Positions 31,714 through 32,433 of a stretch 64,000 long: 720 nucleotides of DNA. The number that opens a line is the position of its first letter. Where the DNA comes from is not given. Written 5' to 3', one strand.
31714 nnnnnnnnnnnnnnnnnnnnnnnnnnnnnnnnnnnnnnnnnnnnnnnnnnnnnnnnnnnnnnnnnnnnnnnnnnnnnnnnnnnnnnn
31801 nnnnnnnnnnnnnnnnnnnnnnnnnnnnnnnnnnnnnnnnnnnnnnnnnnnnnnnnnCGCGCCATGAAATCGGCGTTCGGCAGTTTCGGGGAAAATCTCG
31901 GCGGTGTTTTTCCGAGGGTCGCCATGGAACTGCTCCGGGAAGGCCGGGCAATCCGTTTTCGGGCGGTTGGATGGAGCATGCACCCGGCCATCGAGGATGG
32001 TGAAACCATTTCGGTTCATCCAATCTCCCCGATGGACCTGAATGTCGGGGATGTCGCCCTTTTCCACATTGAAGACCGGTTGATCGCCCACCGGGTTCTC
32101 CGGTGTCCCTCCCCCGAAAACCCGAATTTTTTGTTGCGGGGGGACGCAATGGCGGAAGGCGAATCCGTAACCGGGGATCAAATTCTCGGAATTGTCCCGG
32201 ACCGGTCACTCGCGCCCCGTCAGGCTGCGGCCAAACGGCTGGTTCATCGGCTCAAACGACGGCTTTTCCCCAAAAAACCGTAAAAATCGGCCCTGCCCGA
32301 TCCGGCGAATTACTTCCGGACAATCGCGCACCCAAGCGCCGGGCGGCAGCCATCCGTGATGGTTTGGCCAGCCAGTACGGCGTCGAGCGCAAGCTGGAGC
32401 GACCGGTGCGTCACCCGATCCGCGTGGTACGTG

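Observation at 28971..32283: Five-gene RiPP-like cassette: PqqD, rSAM/SPASM, Cys/Ser-rich precursor, HprK-like kinase and S24/S26 peptidase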

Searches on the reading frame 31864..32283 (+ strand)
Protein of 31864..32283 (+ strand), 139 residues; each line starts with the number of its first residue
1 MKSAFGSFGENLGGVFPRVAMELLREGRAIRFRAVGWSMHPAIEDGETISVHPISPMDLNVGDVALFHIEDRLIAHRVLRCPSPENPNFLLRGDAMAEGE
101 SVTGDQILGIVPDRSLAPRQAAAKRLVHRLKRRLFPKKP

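Call 3: search_protein_families(library=pfam, proteins=[window:31864-32283:+], max_evalue=0.01)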
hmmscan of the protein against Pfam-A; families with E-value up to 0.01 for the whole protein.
window:31864-32283:+ (139 aa): 1 family
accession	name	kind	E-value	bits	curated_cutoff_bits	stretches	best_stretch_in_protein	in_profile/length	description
PF00717.28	Peptidase_S24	-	3.2e-05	24.1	23.3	1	25-80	31-84/116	Peptidase S24-like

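Call 4: search_protein_families(library=ncbifam, proteins=[window:31864-32283:+], max_evalue=0.01)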
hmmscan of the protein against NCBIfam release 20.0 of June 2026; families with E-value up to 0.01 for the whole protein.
window:31864-32283:+ (139 aa): 2 families
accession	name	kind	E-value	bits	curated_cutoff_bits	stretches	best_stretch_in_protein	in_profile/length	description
TIGR02228.1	sigpep_I_arch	equivalog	5.7e-07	29.5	51.85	1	35-111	37-118/158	signal peptidase I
NF046067.1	SigPepSipWBacil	equivalog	0.0024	17.5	190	1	37-81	46-92/189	signal peptidase I SipW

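Call 46: search_solved_structures(query=window:31864-32283:+, max_evalue=1, show_alignments=2)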
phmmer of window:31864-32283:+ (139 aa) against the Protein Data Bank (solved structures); distinct sequences matched with E-value up to 1: 4.
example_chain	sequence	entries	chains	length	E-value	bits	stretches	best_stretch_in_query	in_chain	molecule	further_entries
7p2p_A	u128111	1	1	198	0.06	16.9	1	36-97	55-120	Signal peptidase complex catalytic subunit SEC11A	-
9rjb_A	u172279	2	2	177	0.11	16.1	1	36-97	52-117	Signal peptidase complex catalytic subunit SEC11A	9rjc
5xeg_A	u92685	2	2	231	0.21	15.1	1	46-91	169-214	Oxidoreductase, 2OG-Fe oxygenase family protein, putative, expressed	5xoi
7p2q_A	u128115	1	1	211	0.6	13.7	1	36-94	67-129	Signal peptidase complex catalytic subunit SEC11C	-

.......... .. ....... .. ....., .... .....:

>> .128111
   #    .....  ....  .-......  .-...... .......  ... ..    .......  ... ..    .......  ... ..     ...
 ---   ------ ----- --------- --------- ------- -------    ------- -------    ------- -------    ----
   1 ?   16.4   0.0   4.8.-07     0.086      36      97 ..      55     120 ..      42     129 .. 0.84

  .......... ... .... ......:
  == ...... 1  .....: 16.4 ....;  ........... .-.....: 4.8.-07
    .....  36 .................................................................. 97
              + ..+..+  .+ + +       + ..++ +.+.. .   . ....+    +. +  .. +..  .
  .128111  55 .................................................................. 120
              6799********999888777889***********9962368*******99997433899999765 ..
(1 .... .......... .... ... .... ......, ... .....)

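Call 83: search_protein_families(library=padloc, proteins=[window:31864-32283:+], max_evalue=0.001)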
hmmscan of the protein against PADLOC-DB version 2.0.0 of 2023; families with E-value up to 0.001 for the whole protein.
window:31864-32283:+ (139 aa): 0 families

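Call 85: find_homologous_proteins(query=window:31864-32283:+, max_evalue=0.001)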
Query window:31864-32283:+ (139 aa): 4 proteins with E <= 0.001 among 46 candidates.
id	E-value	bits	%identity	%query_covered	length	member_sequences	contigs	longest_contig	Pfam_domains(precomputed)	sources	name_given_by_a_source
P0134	2.4e-78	279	92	100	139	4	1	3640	PF00717.29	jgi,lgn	jgi:hypothetical protein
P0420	2.2e-72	260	100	86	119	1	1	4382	-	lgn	-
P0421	2.1e-68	247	81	100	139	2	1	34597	PF00717.29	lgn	-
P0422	2.7e-65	237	77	99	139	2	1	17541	PF00717.29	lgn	-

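Call 93: predict_structure(alignment_id=A4)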
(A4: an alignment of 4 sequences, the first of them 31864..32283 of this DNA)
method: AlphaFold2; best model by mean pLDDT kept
length: 139 residues; sequences in the alignment: 4
mean_pLDDT: 59.3   pTM: 0.54
mean pLDDT of the five models: 59.3, 58.3, 47.4, 44.0, 41.3
residues with pLDDT >= 90: 0; 70-90: 51; 50-70: 42; < 50: 46
segments of 3 or more residues with pLDDT < 50: 1-14, 34-46, 114-124, 137-139
pLDDT, mean of each block of 10 residues (from residue 1): 29 54 71 46 46 77 74 71 81 57 76 48 46 53
secondary structure, 60 per line:
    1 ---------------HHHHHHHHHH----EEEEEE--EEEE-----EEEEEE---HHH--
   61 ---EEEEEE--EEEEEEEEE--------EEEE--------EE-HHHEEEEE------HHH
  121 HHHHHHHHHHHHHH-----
elements in order: H16-25 E30-35 E38-41 E47-52 E64-69 E72-80 E89-92 E107-111 H118-134

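Call 95: search_solved_structures(query=A3, max_evalue=1, show_alignments=2)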
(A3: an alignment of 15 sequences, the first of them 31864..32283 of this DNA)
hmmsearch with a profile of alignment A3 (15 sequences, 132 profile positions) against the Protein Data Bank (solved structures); distinct sequences matched with E-value up to 1: 20.
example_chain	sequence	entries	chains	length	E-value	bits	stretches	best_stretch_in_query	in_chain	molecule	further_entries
7p2q_A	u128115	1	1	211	2.5e-11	46.4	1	28-93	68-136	Signal peptidase complex catalytic subunit SEC11C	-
7p2p_A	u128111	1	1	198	9.7e-11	44.5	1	28-93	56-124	Signal peptidase complex catalytic subunit SEC11A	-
9rjb_A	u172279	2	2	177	5.5e-10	42.1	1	29-93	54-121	Signal peptidase complex catalytic subunit SEC11A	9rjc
4nv4_A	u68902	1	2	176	4.7e-05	26.1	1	26-75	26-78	Signal peptidase I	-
4wvh_A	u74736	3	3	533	0.00015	24.5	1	23-76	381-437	Maltose-binding periplasmic protein,Signal peptidase IB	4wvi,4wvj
4wvg_A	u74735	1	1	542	0.0018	21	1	23-76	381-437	Maltose-binding periplasmic protein,Signal peptidase IB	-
8gms_A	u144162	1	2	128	0.0061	19.3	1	14-72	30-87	LexA repressor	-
1jhf_A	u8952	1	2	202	0.0089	18.7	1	14-72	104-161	LEXA REPRESSOR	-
7b5g_A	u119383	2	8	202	0.009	18.7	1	14-72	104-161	LexA repressor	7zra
7ocj_A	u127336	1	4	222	0.011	18.5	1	14-72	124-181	LexA repressor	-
3tqh_A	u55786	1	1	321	0.013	18.2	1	43-83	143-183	Quinone oxidoreductase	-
3jso_A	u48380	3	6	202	0.014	18.1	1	14-72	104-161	LexA repressor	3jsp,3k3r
1jhe_A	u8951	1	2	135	0.014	18.1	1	14-72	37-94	LEXA REPRESSOR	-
8trg_I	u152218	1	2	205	0.014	18.1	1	14-72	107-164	LexA repressor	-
1jhc_A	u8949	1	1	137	0.048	16.4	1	16-72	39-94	LEXA REPRESSOR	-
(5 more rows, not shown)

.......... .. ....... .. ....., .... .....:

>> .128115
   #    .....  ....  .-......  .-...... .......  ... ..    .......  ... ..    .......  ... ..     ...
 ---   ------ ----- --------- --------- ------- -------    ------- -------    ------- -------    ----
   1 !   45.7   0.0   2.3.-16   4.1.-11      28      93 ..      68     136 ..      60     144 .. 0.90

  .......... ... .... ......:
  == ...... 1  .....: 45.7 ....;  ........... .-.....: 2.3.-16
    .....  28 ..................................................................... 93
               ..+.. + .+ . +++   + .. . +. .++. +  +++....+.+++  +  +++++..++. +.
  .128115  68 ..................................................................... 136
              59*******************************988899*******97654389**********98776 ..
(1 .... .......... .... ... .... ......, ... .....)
